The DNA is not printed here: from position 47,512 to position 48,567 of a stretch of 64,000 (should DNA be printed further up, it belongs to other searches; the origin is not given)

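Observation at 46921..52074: Minus-strand five-gene module: secreted deaminase-fold protein, 6xTRAM membrane protein, two membrane NERD paralogs, P-loop kinase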

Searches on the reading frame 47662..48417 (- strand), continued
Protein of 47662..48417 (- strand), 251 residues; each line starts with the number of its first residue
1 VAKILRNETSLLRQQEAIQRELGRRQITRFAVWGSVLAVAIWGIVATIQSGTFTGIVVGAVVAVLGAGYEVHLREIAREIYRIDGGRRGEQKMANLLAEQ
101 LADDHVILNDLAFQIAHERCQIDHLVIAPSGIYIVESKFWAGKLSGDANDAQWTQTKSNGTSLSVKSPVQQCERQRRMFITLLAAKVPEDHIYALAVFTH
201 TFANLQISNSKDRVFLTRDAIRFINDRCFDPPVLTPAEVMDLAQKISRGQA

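Call 14: find_encoding_contigs(protein=P0008, flank=10000, max_places=2)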
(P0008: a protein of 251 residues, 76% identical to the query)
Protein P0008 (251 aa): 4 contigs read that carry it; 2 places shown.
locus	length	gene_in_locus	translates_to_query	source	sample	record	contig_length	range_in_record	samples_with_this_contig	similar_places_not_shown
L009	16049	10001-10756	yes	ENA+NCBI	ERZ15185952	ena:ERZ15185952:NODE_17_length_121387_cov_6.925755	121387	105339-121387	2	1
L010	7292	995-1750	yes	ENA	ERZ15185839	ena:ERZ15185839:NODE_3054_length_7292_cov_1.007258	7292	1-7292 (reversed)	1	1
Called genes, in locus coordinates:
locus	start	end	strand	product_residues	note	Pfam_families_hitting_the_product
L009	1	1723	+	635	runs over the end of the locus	PF14701:hDGE_amylase (weak)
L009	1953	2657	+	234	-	-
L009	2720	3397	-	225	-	PF00072:Response_reg, PF00196:GerE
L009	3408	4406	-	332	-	PF01210:NAD_Gly3P_dh_N, PF07479:NAD_Gly3P_dh_C, PF20618:GPD_NAD_C_bact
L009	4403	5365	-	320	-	PF04204:HTS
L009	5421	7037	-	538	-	PF04055:Radical_SAM, PF06968:BATS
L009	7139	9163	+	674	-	PF01938:TRAM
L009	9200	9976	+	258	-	PF08378:NERD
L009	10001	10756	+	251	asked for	PF08378:NERD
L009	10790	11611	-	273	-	PF08543:Phos_pyr_kin, PF00294:PfkB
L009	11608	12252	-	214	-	PF02581:TMP-TENI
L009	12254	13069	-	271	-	PF02110:HK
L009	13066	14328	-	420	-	PF02133:Transp_cyt_pur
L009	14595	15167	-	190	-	PF08534:Redoxin (weak), PF00255:GSHPx, PF00578:AhpC-TSA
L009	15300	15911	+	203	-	-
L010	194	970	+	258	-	PF08378:NERD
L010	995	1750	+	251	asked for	PF08378:NERD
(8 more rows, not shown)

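Call 16: find_related_loci(query=A1, collection=genome_contigs, flank=8000)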
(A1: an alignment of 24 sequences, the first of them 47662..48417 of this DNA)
Query A1 (251 aa) in genome_contigs; peptide patterns used: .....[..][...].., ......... (x = any residue, [..] = any of these).
83 stretches matched a pattern; 36 encode a relative of the query (tblastn E <= 1e-3); 36 distinct loci.
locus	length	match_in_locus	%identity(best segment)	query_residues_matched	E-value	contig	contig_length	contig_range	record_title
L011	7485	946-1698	74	1-251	1e-126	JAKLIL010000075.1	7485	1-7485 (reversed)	MAG: Verrucomicrobia bacterium isolate RA.bin86 RA.bin86_75, whole genome shotgun sequence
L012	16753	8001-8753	72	1-251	2e-124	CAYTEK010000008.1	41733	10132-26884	MAG TPA_asm: uncultured Verrucomicrobiota bacterium isolate SRP167436_co1_5 genome assembly, contig: NODE_1206_length_41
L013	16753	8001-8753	73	1-251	1e-121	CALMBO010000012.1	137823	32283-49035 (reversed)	MAG TPA_asm: uncultured Verrucomicrobia bacterium isolate SRR5468110_bin.44_CONCOCT_v1.1_MAG genome assembly, contig: ER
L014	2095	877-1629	69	1-251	6e-125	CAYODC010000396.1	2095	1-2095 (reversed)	MAG TPA_asm: uncultured Verrucomicrobiota bacterium isolate SRP294416_co1_711 genome assembly, contig: NODE_145354_lengt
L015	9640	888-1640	71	1-251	1e-116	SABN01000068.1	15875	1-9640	MAG: Opitutia bacterium isolate INTA.CYC.094 contig-100_3024, whole genome shotgun sequence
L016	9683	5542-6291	71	1-250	9e-115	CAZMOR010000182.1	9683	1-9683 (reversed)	MAG TPA_asm: uncultured Verrucomicrobiota bacterium isolate binchicken_co229_56 genome assembly, contig: k141_170507, wh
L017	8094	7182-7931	69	1-250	2e-114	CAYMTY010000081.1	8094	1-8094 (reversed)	MAG TPA_asm: uncultured Verrucomicrobiota bacterium isolate SRP192927_co4_543 genome assembly, contig: NODE_23126_length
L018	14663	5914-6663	70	1-250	2e-114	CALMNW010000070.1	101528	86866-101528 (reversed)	MAG TPA_asm: uncultured Verrucomicrobia bacterium isolate SRR8859111_bin.86_CONCOCT_v1.1_MAG genome assembly, contig: ER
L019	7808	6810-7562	66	1-251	3e-114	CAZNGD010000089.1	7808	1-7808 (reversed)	MAG TPA_asm: uncultured Verrucomicrobiota bacterium isolate binchicken_co45_351 genome assembly, contig: NODE_18030_leng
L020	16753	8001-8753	70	1-251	3e-114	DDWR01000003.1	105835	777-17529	MAG TPA_asm: Verrucomicrobia bacterium UBA2281 UBA2281_contig_1290, whole genome shotgun sequence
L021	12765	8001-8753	69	1-251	9e-112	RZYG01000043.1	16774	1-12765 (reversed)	MAG: Spartobacteria bacterium isolate INTA.AUR.007 contig-100_1442, whole genome shotgun sequence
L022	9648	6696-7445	66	1-250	4e-111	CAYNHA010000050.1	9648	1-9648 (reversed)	MAG TPA_asm: uncultured Verrucomicrobiota bacterium isolate binchicken_co229_252 genome assembly, contig: k141_1504352,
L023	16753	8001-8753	65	1-251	1e-110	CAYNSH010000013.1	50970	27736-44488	MAG TPA_asm: uncultured Verrucomicrobiota bacterium isolate SRP241326_co2_331 genome assembly, contig: NODE_1087_length_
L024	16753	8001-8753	65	1-251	5e-109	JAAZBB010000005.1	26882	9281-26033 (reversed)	MAG: Lentisphaerae bacterium isolate AS06rmzACSIP_509 19835_AS06, whole genome shotgun sequence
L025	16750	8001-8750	64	1-250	3e-108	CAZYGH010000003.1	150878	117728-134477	MAG TPA_asm: uncultured Verrucomicrobiota bacterium isolate binchicken_co309_146 genome assembly, contig: NODE_34_length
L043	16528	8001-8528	34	1-175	2e-28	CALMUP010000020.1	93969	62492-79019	MAG TPA_asm: uncultured Verrucomicrobia bacterium isolate SRR2107179_bin.17_CONCOCT_v1.1_MAG genome assembly, contig: ER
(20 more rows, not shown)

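Call 22: search_solved_structures(query=window:47662-48417:-, max_evalue=1, show_alignments=2)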
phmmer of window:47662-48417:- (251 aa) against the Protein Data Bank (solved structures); distinct sequences matched with E-value up to 1: 5.
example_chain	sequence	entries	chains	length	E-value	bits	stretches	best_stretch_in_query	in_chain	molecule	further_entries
4rh0_A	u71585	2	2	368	0.58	12.6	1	53-119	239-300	Spore photoproduct lyase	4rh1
4fhg_A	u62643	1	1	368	0.59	12.6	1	53-119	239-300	Spore photoproduct lyase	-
4fhe_A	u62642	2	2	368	0.59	12.6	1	53-119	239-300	Spore photoproduct lyase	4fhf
4k9r_A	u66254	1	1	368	0.6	12.6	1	53-119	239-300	Spore photoproduct lyase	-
4fhc_A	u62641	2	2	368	0.6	12.6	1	53-119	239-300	Spore photoproduct lyase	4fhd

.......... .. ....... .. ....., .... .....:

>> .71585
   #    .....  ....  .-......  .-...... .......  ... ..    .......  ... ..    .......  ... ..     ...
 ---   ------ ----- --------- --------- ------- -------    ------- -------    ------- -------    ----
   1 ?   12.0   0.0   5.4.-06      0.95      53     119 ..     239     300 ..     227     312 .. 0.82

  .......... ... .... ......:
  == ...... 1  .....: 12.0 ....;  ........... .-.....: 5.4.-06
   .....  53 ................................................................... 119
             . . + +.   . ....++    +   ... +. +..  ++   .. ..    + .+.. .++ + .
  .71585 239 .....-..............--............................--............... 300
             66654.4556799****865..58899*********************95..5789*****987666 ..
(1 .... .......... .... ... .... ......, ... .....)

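Call 28: find_homologous_proteins(query=L043:8001-8753:+, max_evalue=0.001)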
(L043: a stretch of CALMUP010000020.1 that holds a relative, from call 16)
Query L043:8001-8753:+ (251 aa): 82 proteins with E <= 0.001 among 6488 candidates.
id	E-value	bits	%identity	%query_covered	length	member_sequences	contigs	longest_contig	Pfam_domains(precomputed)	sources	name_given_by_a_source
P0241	1.5e-158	544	100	100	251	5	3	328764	PF08378.18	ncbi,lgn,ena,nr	ncbi:MAG TPA: nuclease-related domain-containing protein [Kiritimatiellia bacterium]|nr:nuclease-rel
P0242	2.2e-141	488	89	100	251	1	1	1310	PF08378.18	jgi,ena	-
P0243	2.4e-141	488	88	100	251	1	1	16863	PF08378.18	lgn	-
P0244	2.1e-138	478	88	100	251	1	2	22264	PF08378.18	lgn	-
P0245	9.9e-126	436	78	100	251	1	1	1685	PF08378.18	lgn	-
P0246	1.4e-123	429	78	100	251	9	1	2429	PF08378.18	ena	-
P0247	1.8e-116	406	74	100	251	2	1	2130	PF08378.18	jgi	jgi:hypothetical protein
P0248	5.0e-80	287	54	100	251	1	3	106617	PF08378.18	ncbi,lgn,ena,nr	ncbi:MAG TPA: nuclease-related domain-containing protein [Kiritimatiellia bacterium]|nr:nuclease-rel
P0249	8.8e-80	286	54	100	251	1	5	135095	PF08378.18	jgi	-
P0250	5.6e-78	280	52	100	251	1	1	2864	PF08378.18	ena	-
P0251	2.7e-77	278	53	100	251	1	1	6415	PF08378.18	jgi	jgi:cbb3-type cytochrome oxidase subunit 3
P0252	4.3e-77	277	53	100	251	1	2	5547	PF08378.18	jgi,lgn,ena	-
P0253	1.2e-73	266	51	100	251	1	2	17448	PF08378.18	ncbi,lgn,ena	-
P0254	2.2e-72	262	51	100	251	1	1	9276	PF08378.18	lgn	-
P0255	2.6e-72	262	51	99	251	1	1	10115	PF08378.18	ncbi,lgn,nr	ncbi:MAG: NERD domain-containing protein [Kiritimatiellae bacterium]|nr:NERD domain-containing prote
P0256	3.7e-72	261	47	99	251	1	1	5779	PF08378.18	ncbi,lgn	-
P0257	5.6e-72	260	50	99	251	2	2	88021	PF08378.18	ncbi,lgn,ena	-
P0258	1.9e-70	255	49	99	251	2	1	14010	PF08378.18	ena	-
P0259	4.6e-70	254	48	99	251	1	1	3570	PF08378.18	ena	-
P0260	6.7e-70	254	47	99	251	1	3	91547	PF08378.18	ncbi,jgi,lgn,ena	-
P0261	2.7e-69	252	48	100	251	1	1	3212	PF08378.18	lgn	-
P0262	3.6e-69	251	48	100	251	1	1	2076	PF08378.18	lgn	-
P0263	5.6e-69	251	48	100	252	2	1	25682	PF08378.18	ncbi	-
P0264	5.8e-69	251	48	100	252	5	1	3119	PF08378.18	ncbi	-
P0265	5.9e-69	251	48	100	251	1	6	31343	PF08378.18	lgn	-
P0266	1.1e-68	250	47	100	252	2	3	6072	PF08378.18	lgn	-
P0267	1.8e-68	249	47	100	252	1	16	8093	PF08378.18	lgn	-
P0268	4.4e-68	248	48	100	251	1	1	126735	PF08378.18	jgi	-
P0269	5.6e-68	247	49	100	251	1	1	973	PF08378.18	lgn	-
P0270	6.0e-68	247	50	100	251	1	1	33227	PF08378.18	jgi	jgi:hypothetical protein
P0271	9.0e-68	247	46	100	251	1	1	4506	PF08378.18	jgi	jgi:hypothetical protein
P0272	2.4e-67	245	48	100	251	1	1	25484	PF08378.18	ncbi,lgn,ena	-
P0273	4.5e-66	241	47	100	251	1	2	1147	PF08378.18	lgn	-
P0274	7.7e-66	240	47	99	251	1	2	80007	PF08378.18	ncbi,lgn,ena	-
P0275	9.1e-66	240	46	100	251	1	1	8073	PF08378.18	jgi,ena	-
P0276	4.5e-64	235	48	100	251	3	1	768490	PF08378.18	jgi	-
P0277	1.0e-63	233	45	99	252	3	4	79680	PF08378.18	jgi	jgi:hypothetical protein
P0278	2.6e-63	232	45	99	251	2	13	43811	PF08378.18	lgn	-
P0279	9.6e-63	230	47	99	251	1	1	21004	PF08378.18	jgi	-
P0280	2.2e-62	229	46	99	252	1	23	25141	PF08378.18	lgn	-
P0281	2.5e-62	229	46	99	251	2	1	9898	PF08378.18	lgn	-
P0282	1.3e-61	227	46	99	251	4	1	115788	PF08378.18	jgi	jgi:hypothetical protein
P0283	1.0e-60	224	45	100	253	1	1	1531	PF08378.18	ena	-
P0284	2.0e-59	219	45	99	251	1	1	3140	PF08378.18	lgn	-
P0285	2.0e-58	216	48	90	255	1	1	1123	PF08378.18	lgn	-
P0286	2.6e-58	216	47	98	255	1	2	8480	PF08378.18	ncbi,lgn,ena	-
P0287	2.0e-57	213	43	99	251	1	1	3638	PF08378.18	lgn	-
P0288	4.0e-56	209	43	100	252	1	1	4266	PF08378.18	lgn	-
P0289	6.0e-56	208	42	100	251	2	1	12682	PF08378.18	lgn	-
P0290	6.8e-56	208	42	100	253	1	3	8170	PF08378.18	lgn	-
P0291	4.4e-54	202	46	100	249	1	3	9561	PF08378.18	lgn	-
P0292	6.2e-53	198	44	100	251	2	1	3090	PF08378.18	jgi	jgi:hypothetical protein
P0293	5.4e-52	195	40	100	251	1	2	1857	PF08378.18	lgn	-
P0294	1.6e-51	194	40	100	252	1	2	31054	PF08378.18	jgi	jgi:hypothetical protein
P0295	2.6e-51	193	42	99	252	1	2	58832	PF08378.18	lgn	-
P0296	9.5e-50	188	41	99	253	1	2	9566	PF08378.18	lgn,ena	-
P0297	4.0e-49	186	40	100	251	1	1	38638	PF08378.18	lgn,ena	-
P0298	9.8e-48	181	37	98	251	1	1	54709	PF08378.18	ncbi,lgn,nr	ncbi:MAG: NERD domain-containing protein [Verrucomicrobia bacterium]|nr:NERD domain-containing prote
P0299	1.1e-47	181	41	99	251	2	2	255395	PF08378.18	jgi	jgi:hypothetical protein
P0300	2.7e-47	180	43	78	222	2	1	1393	PF08378.18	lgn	-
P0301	3.0e-47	180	40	99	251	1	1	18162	PF08378.18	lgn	-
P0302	6.6e-47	178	40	100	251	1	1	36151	PF08378.18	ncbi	-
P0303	2.6e-45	173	38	99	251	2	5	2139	PF08378.18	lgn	-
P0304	5.1e-45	172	38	99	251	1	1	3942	PF08378.18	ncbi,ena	-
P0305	2.4e-44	170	38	100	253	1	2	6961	PF08378.18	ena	-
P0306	2.4e-44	170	36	100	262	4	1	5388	PF08378.18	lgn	-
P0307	5.0e-44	169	37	98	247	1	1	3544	PF08378.18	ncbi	-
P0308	5.6e-44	169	40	90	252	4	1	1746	PF08378.18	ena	-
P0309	8.5e-44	168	39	99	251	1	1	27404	PF08378.18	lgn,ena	-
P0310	1.0e-43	168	35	99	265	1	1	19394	PF08378.18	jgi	jgi:hypothetical protein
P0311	1.9e-42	164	42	92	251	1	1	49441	PF08378.18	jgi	jgi:hypothetical protein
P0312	2.3e-42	164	42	92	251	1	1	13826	PF08378.18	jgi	jgi:hypothetical protein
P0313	4.0e-41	159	35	94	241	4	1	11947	PF08378.18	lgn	-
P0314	4.1e-41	159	38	93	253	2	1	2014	PF08378.18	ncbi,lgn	-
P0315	7.9e-41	159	42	86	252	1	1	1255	PF08378.18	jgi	jgi:hypothetical protein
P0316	2.7e-30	124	35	95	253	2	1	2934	PF08378.18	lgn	-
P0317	2.1e-13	69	30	87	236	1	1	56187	PF08378.18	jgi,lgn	jgi:hypothetical protein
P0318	2.5e-12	65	31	69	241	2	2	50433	PF08378.18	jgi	jgi:hypothetical protein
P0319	6.5e-12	64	38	43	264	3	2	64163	PF01396.25,PF08378.18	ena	-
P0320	4.6e-5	41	36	39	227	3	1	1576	PF08378.18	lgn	-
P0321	2.0e-4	39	33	51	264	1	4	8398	PF01396.25,PF08378.18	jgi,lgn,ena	-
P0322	9.7e-4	37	38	37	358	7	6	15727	PF08378.18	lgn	-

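Call 29: find_encoding_contigs(protein=P0299, flank=6000, max_places=2)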
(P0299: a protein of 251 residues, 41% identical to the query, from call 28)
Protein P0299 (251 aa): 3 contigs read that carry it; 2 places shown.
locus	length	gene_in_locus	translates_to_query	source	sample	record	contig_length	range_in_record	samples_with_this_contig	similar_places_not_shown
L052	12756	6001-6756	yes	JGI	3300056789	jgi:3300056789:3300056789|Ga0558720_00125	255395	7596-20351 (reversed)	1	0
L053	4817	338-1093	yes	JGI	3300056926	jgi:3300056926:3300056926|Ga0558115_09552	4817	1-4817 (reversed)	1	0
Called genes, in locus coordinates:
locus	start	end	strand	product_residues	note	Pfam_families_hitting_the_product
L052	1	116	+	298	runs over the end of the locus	PF00702:Hydrolase, PF13242:Hydrolase_like (weak)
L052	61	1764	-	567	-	PF12450:vWF_A, PF00092:VWA, PF13519:VWA_2, PF13768:VWA_3, PF12034:YfbK_C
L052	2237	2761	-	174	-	PF04542:Sigma70_r2, PF08281:Sigma70_r4_2, PF04545:Sigma70_r4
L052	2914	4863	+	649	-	PF00133:tRNA-synt_1, PF01406:tRNA-synt_1e, PF09334:tRNA-synt_1g, PF00133:tRNA-synt_1, PF01588:tRNA_bind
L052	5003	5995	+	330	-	PF01938:TRAM, PF21579:PabTrmU54_TRAM_dom (faint), PF01938:TRAM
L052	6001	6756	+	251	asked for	PF08378:NERD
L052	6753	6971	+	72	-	-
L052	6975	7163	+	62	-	-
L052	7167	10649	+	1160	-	PF03772:Competence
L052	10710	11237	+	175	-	PF01641:SelR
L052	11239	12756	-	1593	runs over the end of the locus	-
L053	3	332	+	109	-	?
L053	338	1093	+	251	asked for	PF08378:NERD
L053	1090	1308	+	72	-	-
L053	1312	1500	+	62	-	-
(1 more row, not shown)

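Call 30: find_encoding_contigs(protein=P0298, flank=6000, max_places=2)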
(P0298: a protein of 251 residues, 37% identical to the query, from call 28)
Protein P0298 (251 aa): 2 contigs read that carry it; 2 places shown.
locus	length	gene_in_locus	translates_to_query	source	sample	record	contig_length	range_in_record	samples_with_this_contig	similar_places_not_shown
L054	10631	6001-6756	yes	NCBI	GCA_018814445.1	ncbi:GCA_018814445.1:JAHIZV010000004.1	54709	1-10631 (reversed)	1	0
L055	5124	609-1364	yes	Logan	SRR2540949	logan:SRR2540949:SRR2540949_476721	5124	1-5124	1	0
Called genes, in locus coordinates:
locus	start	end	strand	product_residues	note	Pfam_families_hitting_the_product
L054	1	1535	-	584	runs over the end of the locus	PF00664:ABC_membrane, PF00005:ABC_tran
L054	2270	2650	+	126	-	PF13560:HTH_31, PF12844:HTH_19 (weak), PF01381:HTH_3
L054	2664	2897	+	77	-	-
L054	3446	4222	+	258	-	PF03372:Exo_endo_phos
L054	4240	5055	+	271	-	PF00565:SNase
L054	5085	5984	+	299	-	PF01938:TRAM, PF21579:PabTrmU54_TRAM_dom (faint), PF01938:TRAM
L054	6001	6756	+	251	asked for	PF08378:NERD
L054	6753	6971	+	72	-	-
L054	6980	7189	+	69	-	-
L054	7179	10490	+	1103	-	PF13567:DUF4131 (weak), PF03772:Competence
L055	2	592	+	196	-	?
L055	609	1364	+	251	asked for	PF08378:NERD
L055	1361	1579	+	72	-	-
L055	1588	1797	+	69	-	-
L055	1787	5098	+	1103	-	PF13567:DUF4131 (weak), PF03772:Competence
